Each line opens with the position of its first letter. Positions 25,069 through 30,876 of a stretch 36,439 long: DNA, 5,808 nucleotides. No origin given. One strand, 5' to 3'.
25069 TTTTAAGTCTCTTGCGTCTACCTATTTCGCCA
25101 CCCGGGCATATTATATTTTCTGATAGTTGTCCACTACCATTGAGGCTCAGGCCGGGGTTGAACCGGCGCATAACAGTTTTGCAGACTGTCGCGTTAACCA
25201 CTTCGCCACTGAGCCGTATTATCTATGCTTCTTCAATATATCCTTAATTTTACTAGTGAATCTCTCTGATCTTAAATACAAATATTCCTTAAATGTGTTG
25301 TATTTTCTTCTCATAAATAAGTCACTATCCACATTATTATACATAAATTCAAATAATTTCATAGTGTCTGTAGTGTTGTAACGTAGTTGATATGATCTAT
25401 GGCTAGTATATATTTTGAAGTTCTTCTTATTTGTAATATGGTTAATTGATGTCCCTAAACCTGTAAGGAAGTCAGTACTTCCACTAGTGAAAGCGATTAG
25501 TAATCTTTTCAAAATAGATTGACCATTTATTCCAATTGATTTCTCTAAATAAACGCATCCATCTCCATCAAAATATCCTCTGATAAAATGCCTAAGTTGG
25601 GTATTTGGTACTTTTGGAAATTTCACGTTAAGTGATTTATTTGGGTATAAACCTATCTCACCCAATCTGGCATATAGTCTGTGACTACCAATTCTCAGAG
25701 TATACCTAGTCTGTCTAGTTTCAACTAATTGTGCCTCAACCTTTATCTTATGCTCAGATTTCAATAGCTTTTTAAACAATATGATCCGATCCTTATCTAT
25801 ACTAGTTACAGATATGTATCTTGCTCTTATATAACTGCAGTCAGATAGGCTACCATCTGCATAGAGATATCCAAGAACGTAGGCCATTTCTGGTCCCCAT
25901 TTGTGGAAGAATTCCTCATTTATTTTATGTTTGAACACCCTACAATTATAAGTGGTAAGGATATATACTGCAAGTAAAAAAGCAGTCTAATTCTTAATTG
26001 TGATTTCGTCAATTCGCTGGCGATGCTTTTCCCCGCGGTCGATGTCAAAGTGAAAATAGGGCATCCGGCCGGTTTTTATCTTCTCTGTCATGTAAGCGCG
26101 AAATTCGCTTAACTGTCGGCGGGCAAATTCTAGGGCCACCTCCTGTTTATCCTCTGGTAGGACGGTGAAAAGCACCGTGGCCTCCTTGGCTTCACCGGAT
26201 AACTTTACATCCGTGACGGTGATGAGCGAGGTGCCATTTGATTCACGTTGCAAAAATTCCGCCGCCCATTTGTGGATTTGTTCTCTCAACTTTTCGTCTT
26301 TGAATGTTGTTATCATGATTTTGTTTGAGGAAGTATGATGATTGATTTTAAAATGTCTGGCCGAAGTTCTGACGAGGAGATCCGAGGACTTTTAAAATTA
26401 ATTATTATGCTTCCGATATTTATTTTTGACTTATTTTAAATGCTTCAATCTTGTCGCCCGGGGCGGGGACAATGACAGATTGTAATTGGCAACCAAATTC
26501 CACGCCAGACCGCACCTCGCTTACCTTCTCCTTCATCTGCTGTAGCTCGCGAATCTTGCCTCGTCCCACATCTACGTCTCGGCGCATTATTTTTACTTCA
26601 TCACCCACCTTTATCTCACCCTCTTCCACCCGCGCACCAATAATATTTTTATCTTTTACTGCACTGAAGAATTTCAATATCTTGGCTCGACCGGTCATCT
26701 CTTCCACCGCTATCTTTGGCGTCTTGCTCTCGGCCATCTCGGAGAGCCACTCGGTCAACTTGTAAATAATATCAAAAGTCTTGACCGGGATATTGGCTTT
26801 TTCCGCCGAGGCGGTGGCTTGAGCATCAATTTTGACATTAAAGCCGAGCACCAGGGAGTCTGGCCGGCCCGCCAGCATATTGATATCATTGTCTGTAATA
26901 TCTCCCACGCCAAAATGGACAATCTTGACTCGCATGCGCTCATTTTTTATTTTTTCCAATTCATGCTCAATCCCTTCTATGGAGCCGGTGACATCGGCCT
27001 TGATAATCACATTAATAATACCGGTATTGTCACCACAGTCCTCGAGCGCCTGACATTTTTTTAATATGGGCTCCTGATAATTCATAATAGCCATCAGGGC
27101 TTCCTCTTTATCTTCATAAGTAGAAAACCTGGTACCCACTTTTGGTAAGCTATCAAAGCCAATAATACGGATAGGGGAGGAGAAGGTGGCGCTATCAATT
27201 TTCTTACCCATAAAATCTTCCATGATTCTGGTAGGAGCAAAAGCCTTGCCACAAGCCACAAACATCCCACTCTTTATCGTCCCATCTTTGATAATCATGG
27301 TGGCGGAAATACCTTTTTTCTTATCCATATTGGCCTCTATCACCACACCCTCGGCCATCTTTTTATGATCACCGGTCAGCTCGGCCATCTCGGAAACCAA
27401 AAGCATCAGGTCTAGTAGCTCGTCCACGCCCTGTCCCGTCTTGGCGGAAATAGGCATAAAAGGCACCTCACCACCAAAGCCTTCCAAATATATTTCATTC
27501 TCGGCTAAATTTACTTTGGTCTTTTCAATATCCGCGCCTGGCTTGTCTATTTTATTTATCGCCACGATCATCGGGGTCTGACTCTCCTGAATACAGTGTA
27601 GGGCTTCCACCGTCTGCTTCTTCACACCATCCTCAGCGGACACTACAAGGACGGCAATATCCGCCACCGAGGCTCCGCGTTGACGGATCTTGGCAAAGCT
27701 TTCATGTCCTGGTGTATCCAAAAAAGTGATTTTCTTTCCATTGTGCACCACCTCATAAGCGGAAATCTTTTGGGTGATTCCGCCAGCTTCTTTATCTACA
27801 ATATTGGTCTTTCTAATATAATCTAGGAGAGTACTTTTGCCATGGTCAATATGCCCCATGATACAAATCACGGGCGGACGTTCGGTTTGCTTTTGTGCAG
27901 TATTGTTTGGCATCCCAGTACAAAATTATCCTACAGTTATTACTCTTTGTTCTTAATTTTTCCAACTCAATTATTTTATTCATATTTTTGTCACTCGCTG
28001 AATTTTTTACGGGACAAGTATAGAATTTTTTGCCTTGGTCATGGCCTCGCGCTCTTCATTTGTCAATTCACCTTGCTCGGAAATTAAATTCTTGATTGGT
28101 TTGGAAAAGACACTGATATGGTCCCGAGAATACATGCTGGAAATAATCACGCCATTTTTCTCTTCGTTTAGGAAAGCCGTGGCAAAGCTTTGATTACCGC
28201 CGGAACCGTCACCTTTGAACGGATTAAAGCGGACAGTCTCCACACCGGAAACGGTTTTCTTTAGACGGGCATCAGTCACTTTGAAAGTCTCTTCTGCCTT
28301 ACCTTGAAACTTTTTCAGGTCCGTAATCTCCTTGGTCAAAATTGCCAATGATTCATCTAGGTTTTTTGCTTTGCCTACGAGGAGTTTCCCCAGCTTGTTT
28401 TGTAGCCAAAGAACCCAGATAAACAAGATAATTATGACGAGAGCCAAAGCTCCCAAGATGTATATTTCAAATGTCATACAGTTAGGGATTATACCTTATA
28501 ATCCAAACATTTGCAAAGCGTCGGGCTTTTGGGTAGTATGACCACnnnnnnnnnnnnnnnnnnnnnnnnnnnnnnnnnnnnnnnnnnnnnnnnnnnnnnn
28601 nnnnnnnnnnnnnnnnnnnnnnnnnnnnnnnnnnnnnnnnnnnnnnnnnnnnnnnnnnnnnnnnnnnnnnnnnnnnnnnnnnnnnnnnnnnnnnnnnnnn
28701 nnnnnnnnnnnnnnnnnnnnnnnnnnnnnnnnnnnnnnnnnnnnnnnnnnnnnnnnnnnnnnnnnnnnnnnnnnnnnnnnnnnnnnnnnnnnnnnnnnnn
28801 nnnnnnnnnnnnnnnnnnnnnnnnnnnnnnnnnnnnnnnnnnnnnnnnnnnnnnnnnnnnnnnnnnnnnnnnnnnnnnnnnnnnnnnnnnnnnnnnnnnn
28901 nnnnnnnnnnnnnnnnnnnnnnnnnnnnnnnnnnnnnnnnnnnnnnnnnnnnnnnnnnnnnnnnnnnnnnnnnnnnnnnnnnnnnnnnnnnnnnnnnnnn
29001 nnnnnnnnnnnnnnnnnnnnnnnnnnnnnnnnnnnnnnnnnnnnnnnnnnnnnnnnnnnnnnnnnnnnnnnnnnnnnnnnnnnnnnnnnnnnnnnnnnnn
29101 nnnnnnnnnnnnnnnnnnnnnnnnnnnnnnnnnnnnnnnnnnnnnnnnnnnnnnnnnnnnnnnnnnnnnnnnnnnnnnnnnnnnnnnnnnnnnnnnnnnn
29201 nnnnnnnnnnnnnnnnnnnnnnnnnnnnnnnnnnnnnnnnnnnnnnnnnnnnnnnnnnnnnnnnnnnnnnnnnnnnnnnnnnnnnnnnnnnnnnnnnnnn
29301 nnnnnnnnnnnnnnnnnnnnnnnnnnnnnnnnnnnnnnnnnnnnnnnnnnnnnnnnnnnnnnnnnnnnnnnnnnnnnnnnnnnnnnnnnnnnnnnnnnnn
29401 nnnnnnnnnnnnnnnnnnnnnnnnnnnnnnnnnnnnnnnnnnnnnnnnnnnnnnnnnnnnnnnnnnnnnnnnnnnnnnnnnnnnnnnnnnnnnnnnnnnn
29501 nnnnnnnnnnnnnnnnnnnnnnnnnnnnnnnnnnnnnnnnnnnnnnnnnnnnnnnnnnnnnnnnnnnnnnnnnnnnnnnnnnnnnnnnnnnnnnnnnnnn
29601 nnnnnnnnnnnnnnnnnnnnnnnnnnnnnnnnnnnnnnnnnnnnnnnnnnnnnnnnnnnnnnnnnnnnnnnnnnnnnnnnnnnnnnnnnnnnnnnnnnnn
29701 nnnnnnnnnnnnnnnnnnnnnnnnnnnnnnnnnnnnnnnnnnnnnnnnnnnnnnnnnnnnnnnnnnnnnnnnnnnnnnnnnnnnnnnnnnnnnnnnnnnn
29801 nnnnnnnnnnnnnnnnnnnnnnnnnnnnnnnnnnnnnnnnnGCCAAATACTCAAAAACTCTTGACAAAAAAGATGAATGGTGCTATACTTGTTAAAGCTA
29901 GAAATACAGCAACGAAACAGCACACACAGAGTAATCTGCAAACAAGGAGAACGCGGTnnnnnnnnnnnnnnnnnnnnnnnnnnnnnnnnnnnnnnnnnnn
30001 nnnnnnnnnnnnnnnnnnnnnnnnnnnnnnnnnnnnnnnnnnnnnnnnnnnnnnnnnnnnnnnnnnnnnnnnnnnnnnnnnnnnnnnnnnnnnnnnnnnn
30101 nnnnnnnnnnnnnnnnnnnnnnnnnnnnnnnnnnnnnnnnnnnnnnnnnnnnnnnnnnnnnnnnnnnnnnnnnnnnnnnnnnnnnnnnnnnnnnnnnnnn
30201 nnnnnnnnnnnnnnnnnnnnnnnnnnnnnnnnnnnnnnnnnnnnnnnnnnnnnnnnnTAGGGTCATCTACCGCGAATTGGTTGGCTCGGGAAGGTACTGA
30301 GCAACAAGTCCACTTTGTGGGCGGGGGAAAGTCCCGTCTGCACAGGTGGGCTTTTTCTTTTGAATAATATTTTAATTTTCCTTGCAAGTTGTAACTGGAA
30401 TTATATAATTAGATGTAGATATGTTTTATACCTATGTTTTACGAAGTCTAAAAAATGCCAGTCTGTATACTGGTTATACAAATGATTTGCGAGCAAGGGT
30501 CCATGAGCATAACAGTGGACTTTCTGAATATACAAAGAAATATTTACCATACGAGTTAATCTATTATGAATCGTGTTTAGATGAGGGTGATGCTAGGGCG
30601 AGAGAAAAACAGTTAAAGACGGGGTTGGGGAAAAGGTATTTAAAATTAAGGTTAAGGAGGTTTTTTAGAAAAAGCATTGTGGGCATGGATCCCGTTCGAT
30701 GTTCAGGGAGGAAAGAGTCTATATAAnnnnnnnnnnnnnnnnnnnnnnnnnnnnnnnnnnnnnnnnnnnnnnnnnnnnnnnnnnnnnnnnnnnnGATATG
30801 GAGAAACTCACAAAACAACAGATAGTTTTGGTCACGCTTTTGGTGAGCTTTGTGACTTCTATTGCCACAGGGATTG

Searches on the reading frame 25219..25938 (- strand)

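Call 8: search_protein_families(library=pfam, proteins=[window:25219-25938:-], max_evalue=0.001)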
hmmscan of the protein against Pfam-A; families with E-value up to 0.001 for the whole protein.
window:25219-25938:- (239 aa): 1 family
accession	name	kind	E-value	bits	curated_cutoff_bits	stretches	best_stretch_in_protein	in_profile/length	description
PF14528.11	LAGLIDADG_3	-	3.2e-08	34.1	22.5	1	114-158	2-36/82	LAGLIDADG-like domain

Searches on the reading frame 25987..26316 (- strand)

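Call 8: search_protein_families(library=pfam, proteins=[window:25987-26316:-], max_evalue=0.001)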
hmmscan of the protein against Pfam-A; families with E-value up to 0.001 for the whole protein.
window:25987-26316:- (109 aa): 1 family
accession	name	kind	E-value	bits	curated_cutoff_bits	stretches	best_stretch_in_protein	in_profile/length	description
PF02033.23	RBFA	-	2.3e-13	50.8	34.7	1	7-105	2-104/105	Ribosome-binding factor A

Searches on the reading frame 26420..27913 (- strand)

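Call 8: search_protein_families(library=pfam, proteins=[window:26420-27913:-], max_evalue=0.001)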
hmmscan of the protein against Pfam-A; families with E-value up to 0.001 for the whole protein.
window:26420-27913:- (497 aa): 12 families
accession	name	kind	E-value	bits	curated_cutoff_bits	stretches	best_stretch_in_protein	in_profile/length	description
PF00009.33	GTP_EFTU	-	1.1e-40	139.7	26.5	1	15-171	5-183/188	Elongation factor Tu GTP binding domain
PF11987.13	IF-2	-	5.7e-28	97.6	27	1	297-388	24-114/117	Translation-initiation factor 2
PF22042.2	EF-G_D2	-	2.9e-16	59.8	27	1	187-264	2-82/84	Elongation factor G domain 2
PF01926.29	MMR_HSR1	-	4.1e-13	49.9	21.9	1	16-121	2-113/113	50S ribosome-binding GTPase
PF03144.31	GTP_EFTU_D2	-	2.1e-09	38.1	30.3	1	424-475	3-56/73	Elongation factor Tu domain 2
PF00071.28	Ras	-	2.7e-08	34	21.6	1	17-169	3-155/162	Ras family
PF02421.24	FeoB_N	-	4.4e-06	26.7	27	1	16-168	3-154/156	Ferrous iron transport protein B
PF08477.19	Roc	-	1.3e-05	25.9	27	1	16-123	2-119/119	Ras of Complex, Roc, domain of DAPkinase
PF00350.29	Dynamin_N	-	6.7e-05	23.4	27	0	16-50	1-35/168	Dynamin family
PF00025.27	Arf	-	7.1e-05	22.8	22.3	1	11-169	12-169/174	ADP-ribosylation factor family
PF03193.22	RsgA_GTPase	-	0.00012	22.4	30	0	79-169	18-103/174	RsgA GTPase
PF14578.12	GTP_EFTU_D4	-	0.00097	19.4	23.8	1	415-482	11-75/86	Elongation factor Tu domain 4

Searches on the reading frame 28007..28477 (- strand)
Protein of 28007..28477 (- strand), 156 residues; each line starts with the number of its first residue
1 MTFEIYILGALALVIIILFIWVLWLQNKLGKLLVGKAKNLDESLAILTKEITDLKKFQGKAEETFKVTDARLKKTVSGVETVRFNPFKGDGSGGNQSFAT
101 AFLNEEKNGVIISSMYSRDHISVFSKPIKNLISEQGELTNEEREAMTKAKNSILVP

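Call 8: search_protein_families(library=pfam, proteins=[window:28007-28477:-], max_evalue=0.001)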
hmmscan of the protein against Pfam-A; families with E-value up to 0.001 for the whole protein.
window:28007-28477:- (156 aa): 1 family
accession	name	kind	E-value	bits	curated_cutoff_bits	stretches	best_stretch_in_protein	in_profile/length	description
PF14584.11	DUF4446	-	1.7e-26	93.5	27.4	1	7-149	2-149/150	Protein of unknown function (DUF4446)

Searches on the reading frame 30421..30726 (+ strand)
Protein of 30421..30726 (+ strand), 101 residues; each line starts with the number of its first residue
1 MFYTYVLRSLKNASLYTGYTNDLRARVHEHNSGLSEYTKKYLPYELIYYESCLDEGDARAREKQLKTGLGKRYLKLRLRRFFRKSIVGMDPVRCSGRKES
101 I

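Call 82: search_protein_families(library=pfam, proteins=[window:30421-30726:+], max_evalue=0.001)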
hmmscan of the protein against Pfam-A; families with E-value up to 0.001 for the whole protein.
window:30421-30726:+ (101 aa): 1 family
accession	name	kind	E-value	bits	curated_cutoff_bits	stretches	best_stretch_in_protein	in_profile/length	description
PF01541.30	GIY-YIG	-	1e-14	55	22.6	1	1-71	1-74/78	GIY-YIG catalytic domain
